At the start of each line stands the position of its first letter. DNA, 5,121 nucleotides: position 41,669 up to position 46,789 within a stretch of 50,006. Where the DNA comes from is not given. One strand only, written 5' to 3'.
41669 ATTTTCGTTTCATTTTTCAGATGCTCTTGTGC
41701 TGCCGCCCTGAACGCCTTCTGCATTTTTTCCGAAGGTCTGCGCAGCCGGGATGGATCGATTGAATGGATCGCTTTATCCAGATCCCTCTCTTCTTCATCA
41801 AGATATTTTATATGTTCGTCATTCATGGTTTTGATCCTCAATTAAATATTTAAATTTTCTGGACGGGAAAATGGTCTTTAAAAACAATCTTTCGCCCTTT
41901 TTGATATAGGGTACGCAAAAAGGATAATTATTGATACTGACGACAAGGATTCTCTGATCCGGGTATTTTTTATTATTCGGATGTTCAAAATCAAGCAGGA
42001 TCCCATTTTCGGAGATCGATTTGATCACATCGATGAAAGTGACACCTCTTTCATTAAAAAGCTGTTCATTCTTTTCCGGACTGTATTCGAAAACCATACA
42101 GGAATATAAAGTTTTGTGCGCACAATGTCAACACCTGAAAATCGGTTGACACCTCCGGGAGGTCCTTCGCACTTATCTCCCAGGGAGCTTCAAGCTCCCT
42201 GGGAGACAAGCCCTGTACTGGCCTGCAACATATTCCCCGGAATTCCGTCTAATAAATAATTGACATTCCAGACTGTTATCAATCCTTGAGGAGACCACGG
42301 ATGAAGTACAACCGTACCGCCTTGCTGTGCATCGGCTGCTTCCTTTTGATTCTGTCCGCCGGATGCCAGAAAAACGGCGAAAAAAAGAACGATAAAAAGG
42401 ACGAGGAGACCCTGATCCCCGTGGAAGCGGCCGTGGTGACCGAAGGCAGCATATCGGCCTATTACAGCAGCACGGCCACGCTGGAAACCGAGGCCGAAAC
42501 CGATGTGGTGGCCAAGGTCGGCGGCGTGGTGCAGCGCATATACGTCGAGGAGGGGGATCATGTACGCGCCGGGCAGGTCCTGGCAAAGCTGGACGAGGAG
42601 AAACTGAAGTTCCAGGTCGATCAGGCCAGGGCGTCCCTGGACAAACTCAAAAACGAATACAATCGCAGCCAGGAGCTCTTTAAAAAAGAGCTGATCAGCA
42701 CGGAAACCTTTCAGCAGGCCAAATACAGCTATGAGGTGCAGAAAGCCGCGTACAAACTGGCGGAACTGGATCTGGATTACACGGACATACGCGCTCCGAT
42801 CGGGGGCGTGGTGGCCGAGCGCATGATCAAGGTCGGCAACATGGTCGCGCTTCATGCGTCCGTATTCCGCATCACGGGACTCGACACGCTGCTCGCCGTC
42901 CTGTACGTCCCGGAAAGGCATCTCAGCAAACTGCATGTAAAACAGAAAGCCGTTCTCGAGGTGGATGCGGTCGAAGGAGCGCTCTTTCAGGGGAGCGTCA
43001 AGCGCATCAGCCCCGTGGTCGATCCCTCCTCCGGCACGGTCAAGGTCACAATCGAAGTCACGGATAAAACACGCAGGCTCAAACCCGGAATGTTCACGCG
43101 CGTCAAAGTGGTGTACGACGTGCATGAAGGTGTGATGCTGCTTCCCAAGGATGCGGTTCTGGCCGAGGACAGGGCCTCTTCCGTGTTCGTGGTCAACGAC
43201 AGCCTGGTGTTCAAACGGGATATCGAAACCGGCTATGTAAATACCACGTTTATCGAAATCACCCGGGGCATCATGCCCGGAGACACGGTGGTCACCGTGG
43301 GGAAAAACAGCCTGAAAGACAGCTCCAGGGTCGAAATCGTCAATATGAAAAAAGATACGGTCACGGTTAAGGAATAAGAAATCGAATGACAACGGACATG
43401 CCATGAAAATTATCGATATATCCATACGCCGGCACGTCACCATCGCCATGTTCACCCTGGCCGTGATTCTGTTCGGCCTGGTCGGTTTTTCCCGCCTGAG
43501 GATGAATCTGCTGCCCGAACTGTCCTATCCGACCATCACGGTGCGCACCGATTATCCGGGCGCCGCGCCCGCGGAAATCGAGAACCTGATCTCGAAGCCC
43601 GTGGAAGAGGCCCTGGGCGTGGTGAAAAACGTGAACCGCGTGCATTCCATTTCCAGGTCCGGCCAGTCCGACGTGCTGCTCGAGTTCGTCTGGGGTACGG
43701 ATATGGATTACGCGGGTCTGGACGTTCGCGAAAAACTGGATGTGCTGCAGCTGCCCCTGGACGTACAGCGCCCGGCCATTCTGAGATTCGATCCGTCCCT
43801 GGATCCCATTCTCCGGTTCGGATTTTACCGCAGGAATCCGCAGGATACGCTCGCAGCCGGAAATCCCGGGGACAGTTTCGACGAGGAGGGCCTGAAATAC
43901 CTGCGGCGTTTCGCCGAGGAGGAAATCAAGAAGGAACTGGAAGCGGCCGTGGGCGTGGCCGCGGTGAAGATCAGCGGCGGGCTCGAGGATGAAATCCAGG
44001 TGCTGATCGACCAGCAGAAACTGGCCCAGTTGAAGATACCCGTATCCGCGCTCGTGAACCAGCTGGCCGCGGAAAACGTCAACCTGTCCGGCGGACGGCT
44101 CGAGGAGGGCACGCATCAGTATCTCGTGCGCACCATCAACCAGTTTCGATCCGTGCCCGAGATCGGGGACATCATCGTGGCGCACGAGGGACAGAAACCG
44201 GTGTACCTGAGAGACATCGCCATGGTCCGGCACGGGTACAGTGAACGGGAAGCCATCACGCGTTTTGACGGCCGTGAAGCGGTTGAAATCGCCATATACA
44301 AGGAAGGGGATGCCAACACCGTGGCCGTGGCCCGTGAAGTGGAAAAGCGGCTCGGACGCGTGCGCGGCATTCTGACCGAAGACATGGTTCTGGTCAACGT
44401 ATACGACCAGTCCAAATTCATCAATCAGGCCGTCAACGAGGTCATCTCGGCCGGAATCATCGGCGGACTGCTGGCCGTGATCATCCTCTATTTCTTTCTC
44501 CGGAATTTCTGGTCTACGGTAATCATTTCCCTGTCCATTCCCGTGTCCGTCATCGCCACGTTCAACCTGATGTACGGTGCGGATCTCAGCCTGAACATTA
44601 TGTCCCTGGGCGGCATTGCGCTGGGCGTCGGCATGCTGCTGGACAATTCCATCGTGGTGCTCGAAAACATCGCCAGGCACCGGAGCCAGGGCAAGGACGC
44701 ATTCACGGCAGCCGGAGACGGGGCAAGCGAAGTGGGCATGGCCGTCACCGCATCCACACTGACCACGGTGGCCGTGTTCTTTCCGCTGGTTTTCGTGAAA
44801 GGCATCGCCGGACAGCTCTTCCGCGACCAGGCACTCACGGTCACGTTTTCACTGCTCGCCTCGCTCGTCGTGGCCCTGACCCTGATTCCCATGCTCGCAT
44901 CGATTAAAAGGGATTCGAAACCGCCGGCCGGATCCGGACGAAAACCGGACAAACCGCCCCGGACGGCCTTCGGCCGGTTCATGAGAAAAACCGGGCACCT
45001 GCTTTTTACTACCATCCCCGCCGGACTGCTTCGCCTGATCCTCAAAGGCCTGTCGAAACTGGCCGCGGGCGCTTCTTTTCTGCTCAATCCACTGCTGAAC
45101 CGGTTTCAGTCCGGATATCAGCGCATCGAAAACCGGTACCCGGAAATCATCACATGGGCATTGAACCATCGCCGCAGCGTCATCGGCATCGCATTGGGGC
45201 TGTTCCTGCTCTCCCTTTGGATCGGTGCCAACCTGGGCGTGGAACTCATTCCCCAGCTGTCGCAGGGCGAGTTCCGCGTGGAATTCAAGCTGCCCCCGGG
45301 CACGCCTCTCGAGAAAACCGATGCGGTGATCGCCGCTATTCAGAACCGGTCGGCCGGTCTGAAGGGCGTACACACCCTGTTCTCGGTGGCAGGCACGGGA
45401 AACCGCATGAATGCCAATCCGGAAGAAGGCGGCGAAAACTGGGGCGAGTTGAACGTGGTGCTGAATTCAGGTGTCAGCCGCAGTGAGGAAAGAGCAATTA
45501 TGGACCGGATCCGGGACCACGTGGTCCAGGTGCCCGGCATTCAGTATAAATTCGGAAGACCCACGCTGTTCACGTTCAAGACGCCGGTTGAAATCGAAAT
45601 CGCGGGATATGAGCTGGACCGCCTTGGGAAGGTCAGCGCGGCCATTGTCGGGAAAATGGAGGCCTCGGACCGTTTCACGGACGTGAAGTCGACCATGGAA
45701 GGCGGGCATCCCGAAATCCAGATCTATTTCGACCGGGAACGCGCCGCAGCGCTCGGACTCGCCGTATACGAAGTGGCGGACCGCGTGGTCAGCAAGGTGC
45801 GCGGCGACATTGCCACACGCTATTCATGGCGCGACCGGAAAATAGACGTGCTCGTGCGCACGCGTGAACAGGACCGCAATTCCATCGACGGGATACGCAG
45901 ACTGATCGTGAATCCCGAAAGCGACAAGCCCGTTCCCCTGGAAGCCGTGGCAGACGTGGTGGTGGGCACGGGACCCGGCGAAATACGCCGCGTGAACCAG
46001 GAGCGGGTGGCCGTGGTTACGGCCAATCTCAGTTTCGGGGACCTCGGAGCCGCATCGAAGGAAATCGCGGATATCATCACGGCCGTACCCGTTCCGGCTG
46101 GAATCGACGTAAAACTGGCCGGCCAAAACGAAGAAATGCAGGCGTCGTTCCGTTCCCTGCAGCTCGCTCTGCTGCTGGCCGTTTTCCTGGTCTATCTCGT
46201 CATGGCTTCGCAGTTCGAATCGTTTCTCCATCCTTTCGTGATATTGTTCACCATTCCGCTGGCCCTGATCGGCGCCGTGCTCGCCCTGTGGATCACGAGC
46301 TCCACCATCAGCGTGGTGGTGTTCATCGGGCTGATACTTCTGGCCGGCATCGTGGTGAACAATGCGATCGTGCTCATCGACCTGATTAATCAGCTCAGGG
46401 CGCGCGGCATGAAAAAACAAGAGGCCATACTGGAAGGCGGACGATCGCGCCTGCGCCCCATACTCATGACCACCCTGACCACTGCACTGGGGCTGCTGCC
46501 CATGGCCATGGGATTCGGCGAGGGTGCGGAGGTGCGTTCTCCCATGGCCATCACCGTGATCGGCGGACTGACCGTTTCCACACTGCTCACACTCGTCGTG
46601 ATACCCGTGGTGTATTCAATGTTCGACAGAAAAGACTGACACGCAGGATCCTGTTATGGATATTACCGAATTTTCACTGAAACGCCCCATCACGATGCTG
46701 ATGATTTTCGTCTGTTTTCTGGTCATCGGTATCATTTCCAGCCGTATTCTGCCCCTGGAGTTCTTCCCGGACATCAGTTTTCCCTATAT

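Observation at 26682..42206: Second intergenic family: perfect palindromes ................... and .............(Y)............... at four loci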

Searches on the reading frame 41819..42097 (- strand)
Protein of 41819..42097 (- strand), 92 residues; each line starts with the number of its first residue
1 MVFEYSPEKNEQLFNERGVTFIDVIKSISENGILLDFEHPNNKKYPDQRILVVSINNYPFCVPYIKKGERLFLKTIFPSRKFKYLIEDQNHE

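Call 20: search_protein_families(library=pfam, proteins=[window:41819-42097:-], max_evalue=0.01)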
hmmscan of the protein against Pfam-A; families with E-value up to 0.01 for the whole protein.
window:41819-42097:- (92 aa): 1 family
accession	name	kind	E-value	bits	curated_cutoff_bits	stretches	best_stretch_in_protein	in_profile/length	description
PF14076.12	DUF4258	-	0.001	19.8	25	1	15-77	10-70/71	Domain of unknown function (DUF4258)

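Call 65: find_encoding_contigs(protein=window:41819-42097:-, flank=10000, max_places=6)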
Protein window:41819-42097:- (92 aa): no gene with exactly this product is on record in the collection.

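Call 92: search_protein_families(library=ncbifam, proteins=[window:41819-42097:-], max_evalue=0.01)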
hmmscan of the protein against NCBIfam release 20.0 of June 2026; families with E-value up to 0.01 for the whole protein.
window:41819-42097:- (92 aa): 0 families

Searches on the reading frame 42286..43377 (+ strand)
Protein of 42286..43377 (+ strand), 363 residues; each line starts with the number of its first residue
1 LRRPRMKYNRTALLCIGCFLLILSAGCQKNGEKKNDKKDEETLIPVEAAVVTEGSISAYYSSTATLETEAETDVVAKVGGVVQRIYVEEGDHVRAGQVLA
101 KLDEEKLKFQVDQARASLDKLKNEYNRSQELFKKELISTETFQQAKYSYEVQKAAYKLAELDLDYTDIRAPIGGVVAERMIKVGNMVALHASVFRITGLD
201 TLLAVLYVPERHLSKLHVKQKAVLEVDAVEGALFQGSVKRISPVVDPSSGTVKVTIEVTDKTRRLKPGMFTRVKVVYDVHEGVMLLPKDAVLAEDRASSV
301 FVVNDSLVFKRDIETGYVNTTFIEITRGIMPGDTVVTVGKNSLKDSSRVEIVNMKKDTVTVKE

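Call 21: search_protein_families(library=pfam, proteins=[window:42286-43377:+], max_evalue=0.01)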
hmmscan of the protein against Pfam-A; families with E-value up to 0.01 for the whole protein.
window:42286-43377:+ (363 aa): 5 families
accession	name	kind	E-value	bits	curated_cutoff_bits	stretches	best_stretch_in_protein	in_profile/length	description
PF16576.10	HlyD_D23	-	1.5e-29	103.3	30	1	67-270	15-213/214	Barrel-sandwich domain of CusB or HlyD membrane-fusion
PF13437.12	HlyD_3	-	5.3e-24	85.4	22.2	2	168-268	2-106/106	HlyD family secretion protein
PF13533.13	Biotin_lipoyl_2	-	3.9e-07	30.2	29.8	1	76-103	5-32/32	Biotin-lipoyl like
PF00364.28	Biotin_lipoyl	-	2.9e-06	27.5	22.1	1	64-102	34-73/73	Biotin-requiring enzyme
PF01551.29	Peptidase_M23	-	0.0064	17.1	28.7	0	76-106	46-76/96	Peptidase family M23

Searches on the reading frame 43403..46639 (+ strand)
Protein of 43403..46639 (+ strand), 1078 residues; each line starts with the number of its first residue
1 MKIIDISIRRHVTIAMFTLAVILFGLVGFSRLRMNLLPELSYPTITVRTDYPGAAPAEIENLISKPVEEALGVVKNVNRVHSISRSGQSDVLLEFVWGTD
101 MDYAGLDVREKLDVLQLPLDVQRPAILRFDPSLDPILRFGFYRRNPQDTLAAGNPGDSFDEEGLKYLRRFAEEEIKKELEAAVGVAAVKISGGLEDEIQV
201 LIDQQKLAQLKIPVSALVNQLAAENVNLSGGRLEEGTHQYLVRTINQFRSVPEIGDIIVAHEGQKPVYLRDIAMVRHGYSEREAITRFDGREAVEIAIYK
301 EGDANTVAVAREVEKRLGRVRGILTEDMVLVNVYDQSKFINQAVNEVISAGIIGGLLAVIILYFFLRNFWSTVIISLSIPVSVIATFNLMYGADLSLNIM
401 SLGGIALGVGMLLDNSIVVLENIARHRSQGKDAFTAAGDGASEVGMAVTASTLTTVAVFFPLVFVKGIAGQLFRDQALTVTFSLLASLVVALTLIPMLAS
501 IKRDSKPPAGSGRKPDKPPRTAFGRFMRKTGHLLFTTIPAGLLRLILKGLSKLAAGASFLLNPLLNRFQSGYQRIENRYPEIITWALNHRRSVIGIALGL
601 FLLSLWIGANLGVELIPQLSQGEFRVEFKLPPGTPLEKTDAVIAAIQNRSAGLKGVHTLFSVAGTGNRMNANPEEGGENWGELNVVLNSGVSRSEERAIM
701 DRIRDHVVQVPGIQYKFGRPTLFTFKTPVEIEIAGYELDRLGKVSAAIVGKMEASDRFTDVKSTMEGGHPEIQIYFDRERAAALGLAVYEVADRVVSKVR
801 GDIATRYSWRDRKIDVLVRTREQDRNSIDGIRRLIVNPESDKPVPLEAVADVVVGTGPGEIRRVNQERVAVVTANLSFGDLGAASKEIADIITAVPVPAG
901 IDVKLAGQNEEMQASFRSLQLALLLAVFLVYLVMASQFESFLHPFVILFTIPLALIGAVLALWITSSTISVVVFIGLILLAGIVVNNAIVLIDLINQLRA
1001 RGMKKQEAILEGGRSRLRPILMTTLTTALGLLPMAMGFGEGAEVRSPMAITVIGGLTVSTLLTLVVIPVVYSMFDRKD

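Call 36: find_encoding_contigs(protein=window:43403-46639:+, flank=10000, max_places=6)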
Protein window:43403-46639:+ (1078 aa): no gene with exactly this product is on record in the collection.

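Call 55: search_protein_families(library=pfam, proteins=[window:43403-46639:+], max_evalue=0.01)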
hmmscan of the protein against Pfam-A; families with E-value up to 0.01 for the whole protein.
window:43403-46639:+ (1078 aa): 2 families
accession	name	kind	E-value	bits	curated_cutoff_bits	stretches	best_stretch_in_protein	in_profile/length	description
PF00873.25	ACR_tran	-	4e-257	856.2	28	2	3-501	1-488/1021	AcrB/AcrD/AcrF family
PF03176.21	MMPL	-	1.5e-16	60.7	20.5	2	348-506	146-306/333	MMPL family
